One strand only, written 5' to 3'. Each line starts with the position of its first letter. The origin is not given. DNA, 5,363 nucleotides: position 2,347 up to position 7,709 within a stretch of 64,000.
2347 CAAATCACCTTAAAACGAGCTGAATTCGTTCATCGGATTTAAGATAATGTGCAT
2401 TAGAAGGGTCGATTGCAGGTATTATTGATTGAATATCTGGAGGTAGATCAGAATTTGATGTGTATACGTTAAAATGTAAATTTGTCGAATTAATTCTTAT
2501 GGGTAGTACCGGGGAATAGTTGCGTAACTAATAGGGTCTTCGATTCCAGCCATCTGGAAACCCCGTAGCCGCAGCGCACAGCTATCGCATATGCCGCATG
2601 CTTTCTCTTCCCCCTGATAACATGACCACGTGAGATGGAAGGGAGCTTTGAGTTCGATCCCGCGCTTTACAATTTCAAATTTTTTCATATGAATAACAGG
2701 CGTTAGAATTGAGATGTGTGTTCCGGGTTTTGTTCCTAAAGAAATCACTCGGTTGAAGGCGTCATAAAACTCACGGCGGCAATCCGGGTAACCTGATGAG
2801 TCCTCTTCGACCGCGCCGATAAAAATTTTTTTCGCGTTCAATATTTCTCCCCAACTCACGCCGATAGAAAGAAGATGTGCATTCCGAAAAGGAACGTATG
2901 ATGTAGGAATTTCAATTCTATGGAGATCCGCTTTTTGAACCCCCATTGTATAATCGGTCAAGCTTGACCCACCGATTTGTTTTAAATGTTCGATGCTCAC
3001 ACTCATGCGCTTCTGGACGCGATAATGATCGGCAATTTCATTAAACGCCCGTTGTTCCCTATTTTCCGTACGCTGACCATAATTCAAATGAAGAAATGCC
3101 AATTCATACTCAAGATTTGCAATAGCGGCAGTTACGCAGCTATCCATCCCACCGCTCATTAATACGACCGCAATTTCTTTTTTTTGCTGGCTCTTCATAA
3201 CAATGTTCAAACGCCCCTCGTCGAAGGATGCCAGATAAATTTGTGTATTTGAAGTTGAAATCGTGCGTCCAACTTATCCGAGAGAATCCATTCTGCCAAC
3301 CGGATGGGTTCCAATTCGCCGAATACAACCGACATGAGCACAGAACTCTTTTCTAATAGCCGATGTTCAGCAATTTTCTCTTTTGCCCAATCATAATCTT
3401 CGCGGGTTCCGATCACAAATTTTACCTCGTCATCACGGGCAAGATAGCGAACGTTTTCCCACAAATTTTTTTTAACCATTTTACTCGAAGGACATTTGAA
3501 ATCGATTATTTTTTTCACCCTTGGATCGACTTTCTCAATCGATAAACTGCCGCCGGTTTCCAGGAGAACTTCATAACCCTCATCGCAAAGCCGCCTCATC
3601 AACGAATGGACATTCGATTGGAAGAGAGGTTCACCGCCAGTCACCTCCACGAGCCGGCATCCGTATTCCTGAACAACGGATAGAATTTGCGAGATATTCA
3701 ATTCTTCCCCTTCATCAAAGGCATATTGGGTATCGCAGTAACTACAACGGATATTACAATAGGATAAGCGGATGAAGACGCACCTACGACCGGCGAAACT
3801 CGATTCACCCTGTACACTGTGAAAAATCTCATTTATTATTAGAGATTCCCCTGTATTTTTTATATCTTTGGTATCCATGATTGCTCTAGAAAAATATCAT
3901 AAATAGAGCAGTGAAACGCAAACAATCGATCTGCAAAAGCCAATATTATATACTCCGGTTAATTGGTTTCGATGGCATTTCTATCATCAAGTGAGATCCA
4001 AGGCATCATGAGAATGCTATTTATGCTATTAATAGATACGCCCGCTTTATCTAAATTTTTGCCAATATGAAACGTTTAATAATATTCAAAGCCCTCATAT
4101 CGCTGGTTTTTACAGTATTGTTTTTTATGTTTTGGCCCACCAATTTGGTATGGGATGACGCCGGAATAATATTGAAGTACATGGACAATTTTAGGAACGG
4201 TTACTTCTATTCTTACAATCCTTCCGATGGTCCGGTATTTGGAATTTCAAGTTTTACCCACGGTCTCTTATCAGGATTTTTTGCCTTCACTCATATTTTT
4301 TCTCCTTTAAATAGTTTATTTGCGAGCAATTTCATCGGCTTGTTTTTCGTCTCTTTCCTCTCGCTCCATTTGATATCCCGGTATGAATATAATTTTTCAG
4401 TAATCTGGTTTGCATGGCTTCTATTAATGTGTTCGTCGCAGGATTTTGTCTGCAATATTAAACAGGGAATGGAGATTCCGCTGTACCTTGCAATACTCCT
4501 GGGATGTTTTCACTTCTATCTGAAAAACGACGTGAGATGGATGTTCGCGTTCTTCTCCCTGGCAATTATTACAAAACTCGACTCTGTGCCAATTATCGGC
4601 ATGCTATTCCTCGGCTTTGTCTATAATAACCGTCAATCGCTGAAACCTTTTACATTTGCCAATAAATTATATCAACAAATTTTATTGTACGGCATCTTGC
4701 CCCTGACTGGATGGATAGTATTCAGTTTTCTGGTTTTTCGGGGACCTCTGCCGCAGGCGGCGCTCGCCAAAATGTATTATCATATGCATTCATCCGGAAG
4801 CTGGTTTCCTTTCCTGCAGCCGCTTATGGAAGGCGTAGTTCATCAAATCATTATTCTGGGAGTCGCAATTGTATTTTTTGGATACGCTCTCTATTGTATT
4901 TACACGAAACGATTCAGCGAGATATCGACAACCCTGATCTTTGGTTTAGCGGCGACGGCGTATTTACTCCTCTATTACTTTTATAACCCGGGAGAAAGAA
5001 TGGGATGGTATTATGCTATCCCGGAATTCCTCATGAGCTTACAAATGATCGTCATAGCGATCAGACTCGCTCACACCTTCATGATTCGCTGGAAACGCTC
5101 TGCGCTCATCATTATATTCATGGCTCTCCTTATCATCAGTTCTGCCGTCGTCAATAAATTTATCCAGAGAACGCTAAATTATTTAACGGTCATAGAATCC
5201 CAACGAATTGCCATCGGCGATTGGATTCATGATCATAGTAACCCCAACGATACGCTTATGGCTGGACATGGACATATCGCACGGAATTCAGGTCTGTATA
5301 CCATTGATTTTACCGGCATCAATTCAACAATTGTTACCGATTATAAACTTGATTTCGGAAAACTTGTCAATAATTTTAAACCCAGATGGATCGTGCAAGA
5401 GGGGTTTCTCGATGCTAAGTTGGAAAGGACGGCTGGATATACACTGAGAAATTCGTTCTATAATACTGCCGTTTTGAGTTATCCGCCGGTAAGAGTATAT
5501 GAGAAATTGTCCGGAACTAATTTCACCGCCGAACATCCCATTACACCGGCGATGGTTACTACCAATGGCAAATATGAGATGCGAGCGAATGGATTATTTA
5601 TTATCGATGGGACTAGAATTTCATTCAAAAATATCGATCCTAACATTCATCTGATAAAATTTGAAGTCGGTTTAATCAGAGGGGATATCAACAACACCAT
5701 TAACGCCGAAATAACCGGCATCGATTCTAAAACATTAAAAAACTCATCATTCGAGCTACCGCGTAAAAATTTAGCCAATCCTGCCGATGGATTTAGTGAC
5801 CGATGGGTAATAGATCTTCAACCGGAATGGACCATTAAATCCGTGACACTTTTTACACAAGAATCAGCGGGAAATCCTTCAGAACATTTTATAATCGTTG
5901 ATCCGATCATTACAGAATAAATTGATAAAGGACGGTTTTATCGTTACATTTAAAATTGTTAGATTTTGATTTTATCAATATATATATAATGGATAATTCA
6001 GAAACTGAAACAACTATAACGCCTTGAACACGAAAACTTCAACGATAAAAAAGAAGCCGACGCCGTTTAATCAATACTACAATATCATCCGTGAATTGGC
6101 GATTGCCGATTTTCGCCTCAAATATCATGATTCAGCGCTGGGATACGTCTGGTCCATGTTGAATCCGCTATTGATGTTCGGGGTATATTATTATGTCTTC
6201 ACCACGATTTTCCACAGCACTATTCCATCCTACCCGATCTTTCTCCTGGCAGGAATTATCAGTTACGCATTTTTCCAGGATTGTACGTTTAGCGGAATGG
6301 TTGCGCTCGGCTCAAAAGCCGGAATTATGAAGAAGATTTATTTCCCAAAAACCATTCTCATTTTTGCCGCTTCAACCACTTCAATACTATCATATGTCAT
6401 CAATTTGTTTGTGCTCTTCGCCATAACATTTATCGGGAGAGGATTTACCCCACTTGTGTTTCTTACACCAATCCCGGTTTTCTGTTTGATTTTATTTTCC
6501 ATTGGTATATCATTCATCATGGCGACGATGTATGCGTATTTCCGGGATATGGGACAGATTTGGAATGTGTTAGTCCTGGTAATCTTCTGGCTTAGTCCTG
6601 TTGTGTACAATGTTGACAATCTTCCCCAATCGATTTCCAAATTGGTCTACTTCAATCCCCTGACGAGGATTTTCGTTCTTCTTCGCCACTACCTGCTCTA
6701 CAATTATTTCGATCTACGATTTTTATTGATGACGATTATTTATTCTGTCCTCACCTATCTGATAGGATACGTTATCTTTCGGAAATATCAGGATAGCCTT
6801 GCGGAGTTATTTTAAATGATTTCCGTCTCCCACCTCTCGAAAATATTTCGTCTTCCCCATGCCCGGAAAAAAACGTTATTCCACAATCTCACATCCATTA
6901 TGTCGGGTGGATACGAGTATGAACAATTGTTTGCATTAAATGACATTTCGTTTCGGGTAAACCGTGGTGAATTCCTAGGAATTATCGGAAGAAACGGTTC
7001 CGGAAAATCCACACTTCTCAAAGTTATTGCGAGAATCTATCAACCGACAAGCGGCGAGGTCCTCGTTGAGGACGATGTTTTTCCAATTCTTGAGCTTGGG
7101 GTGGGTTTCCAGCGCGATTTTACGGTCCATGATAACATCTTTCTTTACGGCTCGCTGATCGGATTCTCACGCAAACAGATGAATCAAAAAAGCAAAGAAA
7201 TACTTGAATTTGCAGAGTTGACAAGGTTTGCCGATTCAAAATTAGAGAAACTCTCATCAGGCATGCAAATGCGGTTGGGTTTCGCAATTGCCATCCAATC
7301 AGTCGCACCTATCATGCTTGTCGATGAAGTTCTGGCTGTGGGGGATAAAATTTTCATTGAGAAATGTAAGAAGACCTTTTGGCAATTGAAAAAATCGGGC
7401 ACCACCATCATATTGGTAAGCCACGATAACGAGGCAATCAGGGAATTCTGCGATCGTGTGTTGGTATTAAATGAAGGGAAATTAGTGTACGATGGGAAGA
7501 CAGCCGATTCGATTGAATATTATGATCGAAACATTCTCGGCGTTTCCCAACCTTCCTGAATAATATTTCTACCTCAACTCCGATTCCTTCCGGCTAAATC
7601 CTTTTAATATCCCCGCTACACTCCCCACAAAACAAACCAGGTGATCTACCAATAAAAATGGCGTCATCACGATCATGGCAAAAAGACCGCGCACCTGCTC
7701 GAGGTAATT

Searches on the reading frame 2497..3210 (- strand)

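Call 32: search_protein_families(library=pfam, proteins=[window:2497-3210:-], max_evalue=0.001)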
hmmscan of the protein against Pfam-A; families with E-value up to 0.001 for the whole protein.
window:2497-3210:- (237 aa): 1 family
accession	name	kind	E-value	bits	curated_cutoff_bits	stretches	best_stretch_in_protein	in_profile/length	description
PF06508.19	QueC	-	3.9e-68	229.5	22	1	14-221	2-209/210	Queuosine biosynthesis protein QueC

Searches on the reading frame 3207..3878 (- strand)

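Call 32: search_protein_families(library=pfam, proteins=[window:3207-3878:-], max_evalue=0.001)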
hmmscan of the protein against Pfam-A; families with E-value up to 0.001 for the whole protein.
window:3207-3878:- (223 aa): 2 families
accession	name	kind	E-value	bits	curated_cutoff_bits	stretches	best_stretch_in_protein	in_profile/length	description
PF04055.27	Radical_SAM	-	1.9e-11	44.8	29.5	1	39-118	5-95/166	Radical SAM superfamily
PF13353.11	Fer4_12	-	0.00012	22.9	22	1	30-101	5-81/137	4Fe-4S single cluster domain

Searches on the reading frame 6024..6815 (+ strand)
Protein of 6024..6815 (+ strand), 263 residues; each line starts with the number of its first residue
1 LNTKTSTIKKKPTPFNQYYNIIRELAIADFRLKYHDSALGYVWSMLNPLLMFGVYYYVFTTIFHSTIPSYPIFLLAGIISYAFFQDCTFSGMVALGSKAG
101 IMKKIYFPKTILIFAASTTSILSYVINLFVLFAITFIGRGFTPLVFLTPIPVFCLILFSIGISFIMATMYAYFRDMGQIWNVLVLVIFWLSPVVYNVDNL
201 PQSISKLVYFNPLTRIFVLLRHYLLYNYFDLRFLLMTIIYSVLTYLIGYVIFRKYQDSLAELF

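Call 32: search_protein_families(library=pfam, proteins=[window:6024-6815:+], max_evalue=0.001)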
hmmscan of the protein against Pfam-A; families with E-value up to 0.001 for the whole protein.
window:6024-6815:+ (263 aa): 1 family
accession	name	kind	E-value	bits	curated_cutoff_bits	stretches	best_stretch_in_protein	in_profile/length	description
PF01061.29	ABC2_membrane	-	2.4e-13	50.6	26.9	1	25-223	6-209/211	ABC-2 type transporter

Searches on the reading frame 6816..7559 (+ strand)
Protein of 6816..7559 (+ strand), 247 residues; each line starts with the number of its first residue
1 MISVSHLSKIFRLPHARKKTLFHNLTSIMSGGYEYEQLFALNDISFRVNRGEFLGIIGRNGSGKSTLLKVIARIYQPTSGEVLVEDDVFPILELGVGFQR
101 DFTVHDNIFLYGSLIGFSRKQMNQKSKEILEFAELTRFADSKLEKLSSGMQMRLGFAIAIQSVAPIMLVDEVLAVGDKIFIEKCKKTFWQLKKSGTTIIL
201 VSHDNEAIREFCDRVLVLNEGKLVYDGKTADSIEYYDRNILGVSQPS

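Call 32: search_protein_families(library=pfam, proteins=[window:6816-7559:+], max_evalue=0.001)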
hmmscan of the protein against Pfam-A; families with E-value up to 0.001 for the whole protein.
window:6816-7559:+ (247 aa): 4 families
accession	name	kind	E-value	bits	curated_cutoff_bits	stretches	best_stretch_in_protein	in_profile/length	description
PF00005.33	ABC_tran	-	8.8e-25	88.3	25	1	41-172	1-135/137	ABC transporter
PF02463.25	SMC_N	-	5.9e-07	29.6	40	0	122-211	113-205/220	RecF/RecN/SMC N terminal domain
PF13304.12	AAA_21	-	7e-07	30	27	1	54-75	2-23/304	AAA domain, putative AbiEii toxin, Type IV TA system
PF13555.12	AAA_29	-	0.0004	20.5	27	1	46-75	17-46/61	P-loop containing region of AAA domain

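Call 74: search_protein_families(library=pfam, alignment_id=A4, max_evalue=0.001)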
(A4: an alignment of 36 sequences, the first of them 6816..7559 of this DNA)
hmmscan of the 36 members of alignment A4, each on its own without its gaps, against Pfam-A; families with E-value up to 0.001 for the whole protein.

A. member 1, window:6816-7559:+ (247 aa): 4 families
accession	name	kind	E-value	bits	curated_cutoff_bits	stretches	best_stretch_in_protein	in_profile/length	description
PF00005.33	ABC_tran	-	8.8e-25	88.3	25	1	41-172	1-135/137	ABC transporter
PF02463.25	SMC_N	-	5.9e-07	29.6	40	0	122-211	113-205/220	RecF/RecN/SMC N terminal domain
PF13304.12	AAA_21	-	7e-07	30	27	1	54-75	2-23/304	AAA domain, putative AbiEii toxin, Type IV TA system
PF13555.12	AAA_29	-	0.0004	20.5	27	1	46-75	17-46/61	P-loop containing region of AAA domain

B. families by the number of members that match (of 36 scanned): 11 families
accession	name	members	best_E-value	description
PF00005.33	ABC_tran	36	8.8e-25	ABC transporter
PF14524.12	Wzt_C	33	1e-38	Wzt C-terminal domain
PF13304.12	AAA_21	29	7e-07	AAA domain, putative AbiEii toxin, Type IV TA system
PF13555.12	AAA_29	22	1.1e-05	P-loop containing region of AAA domain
PF13476.12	AAA_23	12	3.7e-05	AAA domain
PF02463.25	SMC_N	7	5.9e-07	RecF/RecN/SMC N terminal domain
PF13175.12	AAA_15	4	0.00026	AAA ATPase domain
PF13401.12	AAA_22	3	9.7e-05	AAA domain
PF09818.15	ABC_ATPase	2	0.0006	P-loop domain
PF13604.12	AAA_30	1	0.00039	AAA domain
PF06414.18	Zeta_toxin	1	0.00086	Zeta toxin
